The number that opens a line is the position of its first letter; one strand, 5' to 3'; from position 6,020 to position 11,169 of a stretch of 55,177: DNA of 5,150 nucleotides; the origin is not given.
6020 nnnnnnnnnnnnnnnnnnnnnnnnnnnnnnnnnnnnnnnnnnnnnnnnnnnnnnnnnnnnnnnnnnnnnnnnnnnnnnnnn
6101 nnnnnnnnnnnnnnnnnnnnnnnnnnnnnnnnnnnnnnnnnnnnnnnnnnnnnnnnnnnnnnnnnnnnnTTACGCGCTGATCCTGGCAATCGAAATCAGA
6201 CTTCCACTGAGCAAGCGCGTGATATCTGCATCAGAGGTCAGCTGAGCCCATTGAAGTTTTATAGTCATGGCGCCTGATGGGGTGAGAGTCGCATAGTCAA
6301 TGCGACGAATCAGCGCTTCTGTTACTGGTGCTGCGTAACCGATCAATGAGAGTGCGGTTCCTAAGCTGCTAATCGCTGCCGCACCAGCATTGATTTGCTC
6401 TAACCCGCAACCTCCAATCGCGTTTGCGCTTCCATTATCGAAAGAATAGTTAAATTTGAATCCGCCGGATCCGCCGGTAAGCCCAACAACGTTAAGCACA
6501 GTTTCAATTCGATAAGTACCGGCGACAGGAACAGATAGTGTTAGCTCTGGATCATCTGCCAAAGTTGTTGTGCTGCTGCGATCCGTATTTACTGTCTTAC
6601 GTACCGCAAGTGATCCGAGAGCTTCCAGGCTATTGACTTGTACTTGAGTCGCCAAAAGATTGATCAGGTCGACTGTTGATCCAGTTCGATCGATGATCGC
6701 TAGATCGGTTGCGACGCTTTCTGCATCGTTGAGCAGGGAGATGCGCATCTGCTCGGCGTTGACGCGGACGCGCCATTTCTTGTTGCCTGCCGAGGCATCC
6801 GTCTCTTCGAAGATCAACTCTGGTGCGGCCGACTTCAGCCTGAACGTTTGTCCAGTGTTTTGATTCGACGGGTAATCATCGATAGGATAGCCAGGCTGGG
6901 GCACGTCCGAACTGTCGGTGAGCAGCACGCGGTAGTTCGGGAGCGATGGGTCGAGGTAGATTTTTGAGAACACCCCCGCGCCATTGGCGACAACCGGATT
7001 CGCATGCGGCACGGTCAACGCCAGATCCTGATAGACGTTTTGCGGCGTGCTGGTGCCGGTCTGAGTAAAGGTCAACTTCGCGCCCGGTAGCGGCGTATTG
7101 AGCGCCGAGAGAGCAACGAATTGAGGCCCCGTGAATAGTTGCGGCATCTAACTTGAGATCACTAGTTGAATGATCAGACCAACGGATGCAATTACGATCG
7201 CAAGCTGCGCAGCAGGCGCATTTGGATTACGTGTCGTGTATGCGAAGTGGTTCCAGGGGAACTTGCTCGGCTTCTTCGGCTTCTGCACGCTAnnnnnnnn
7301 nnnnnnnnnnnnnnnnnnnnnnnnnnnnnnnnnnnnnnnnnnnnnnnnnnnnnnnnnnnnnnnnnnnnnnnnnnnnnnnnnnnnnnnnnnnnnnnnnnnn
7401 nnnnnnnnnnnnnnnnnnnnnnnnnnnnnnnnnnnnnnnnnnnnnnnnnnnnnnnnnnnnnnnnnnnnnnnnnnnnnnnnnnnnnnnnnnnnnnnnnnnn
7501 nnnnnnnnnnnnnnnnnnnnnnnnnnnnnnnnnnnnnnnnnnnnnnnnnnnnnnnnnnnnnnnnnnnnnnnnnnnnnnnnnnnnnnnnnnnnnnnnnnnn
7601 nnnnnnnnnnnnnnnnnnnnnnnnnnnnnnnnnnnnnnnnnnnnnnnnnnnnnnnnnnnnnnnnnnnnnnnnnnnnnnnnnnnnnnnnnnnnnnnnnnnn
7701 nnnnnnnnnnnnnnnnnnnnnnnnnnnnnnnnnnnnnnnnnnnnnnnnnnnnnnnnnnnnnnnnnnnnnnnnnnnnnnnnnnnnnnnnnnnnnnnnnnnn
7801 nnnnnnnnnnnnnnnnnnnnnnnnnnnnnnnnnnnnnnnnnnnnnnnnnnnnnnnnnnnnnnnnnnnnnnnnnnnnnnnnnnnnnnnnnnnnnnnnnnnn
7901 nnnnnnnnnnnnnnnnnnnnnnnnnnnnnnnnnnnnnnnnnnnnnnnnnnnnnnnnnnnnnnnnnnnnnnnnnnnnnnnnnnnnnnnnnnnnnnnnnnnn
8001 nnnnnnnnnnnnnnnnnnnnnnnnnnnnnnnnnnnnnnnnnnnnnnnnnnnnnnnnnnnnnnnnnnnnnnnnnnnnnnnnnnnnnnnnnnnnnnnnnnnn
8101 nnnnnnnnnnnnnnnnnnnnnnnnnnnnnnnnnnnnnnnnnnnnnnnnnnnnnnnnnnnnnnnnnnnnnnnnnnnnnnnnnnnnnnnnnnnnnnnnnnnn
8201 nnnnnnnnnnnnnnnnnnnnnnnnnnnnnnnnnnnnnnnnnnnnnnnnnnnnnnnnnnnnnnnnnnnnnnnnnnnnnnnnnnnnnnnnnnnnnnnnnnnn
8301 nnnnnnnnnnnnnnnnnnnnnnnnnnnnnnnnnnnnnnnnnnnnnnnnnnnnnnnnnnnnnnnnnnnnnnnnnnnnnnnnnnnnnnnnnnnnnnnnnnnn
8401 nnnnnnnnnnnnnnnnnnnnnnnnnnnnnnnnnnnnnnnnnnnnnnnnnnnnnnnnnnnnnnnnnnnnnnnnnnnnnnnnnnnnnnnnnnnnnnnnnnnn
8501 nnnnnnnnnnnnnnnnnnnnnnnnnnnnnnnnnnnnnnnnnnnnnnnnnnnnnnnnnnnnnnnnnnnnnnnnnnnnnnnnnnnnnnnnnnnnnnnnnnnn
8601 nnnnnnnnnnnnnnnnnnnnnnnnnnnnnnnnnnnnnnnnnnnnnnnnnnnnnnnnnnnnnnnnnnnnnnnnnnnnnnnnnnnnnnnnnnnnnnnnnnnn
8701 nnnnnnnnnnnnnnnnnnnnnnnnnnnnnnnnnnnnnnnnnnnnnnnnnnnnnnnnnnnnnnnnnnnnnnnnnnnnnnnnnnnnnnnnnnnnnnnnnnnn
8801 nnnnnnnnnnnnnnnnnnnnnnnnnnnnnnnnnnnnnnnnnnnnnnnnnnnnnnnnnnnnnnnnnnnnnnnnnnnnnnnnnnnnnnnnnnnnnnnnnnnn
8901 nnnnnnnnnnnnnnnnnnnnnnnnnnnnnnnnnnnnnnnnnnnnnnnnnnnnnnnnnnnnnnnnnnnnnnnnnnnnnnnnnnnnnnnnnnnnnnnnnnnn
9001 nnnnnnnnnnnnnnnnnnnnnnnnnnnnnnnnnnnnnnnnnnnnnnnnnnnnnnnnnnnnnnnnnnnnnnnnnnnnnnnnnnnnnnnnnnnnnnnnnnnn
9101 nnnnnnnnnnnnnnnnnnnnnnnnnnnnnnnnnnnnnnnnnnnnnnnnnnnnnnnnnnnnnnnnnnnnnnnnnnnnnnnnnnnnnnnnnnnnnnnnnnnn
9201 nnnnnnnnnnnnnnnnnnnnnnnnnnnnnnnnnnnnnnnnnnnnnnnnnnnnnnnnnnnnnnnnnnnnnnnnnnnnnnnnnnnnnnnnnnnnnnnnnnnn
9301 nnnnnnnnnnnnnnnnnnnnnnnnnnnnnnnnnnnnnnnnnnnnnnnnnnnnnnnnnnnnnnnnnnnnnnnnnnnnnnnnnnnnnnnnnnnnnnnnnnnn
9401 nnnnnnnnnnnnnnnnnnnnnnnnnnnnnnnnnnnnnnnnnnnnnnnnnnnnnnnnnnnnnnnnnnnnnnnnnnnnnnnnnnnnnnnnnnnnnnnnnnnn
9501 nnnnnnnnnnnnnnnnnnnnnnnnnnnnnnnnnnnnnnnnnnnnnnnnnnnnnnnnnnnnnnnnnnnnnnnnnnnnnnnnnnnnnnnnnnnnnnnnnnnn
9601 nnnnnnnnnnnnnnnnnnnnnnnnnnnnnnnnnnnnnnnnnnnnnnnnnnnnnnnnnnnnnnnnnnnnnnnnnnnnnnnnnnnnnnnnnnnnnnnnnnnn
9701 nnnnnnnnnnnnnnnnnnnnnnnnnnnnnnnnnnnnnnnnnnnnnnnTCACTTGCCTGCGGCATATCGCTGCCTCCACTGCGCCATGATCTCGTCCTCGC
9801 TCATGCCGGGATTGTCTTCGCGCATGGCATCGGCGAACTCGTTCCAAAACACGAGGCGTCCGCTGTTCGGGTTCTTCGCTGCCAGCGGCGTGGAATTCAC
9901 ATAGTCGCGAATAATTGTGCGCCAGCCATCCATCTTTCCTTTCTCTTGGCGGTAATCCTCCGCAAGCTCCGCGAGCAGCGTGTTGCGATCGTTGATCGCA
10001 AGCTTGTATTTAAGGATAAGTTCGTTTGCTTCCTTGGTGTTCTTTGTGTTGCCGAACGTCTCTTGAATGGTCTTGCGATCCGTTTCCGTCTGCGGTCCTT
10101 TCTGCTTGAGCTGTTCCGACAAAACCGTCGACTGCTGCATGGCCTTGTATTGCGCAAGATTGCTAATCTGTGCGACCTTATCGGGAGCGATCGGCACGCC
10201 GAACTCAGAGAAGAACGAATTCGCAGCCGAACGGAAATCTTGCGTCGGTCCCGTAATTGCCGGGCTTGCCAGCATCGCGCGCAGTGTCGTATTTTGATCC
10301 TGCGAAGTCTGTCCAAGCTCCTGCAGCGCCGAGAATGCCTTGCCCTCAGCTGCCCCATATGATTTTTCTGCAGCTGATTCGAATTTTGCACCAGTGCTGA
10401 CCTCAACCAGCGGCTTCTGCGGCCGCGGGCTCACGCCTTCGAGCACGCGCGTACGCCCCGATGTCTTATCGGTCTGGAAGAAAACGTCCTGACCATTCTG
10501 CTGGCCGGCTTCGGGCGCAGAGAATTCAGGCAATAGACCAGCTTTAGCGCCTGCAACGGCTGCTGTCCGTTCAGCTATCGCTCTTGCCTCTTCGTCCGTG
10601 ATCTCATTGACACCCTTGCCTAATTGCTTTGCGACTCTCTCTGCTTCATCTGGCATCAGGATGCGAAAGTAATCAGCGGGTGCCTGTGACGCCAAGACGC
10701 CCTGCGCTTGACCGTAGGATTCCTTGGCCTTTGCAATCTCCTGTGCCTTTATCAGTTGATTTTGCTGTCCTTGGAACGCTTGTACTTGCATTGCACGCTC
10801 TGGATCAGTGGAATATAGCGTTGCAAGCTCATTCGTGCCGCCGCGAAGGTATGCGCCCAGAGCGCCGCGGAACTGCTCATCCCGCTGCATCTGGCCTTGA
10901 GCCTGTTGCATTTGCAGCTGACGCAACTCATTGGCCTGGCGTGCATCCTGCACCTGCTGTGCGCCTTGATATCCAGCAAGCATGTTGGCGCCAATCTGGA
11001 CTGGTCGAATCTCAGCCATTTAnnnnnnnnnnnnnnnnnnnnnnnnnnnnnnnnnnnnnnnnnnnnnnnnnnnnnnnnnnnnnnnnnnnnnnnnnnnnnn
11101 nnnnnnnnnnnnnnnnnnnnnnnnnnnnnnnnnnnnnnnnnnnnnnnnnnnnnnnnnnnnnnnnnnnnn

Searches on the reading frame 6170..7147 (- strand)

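Call 22: search_protein_families(library=phrogs, proteins=[window:6170-7147:-], max_evalue=0.001)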
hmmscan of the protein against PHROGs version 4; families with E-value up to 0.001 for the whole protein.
window:6170-7147:- (325 aa): 2 families
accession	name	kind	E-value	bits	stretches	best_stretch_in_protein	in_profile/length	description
phrog_24062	-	unknown function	3e-05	25.4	1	172-318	15-174/182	-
phrog_26190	-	unknown function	0.00034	21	1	20-84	21-83/260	-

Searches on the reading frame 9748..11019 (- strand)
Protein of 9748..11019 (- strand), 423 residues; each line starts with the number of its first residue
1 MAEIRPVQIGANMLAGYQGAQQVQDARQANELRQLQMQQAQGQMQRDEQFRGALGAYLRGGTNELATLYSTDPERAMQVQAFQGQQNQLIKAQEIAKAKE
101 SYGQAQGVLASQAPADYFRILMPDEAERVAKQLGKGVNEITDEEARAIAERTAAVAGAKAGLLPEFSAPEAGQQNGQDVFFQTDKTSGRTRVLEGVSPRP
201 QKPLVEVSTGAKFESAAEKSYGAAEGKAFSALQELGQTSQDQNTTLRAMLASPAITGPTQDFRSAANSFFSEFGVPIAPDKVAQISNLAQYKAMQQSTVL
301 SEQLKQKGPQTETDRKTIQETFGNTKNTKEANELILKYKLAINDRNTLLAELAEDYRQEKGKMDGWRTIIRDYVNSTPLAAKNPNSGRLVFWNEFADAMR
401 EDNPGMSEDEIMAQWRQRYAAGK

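Call 35: find_encoding_contigs(protein=window:9748-11019:-, flank=10000, max_places=1)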
Protein window:9748-11019:- (423 aa): 1 contig read that carries it; 1 place shown.
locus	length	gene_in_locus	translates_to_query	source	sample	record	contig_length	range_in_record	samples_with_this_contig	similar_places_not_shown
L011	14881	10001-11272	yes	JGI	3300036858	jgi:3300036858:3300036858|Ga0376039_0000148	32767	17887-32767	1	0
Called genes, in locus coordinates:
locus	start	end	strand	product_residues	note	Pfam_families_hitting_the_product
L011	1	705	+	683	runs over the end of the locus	PF16510:P22_portal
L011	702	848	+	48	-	-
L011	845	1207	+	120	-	PF21628:Gp10-like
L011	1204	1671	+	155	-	-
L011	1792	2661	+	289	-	-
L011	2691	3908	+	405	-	PF11651:P22_CoatProtein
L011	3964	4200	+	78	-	-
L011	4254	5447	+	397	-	-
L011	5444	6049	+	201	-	-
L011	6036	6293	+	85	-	-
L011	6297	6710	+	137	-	-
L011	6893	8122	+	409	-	PF11134:Phage_stabilise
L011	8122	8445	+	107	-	PF24146:K1-lyase_C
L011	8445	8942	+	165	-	-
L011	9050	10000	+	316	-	-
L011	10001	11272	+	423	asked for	-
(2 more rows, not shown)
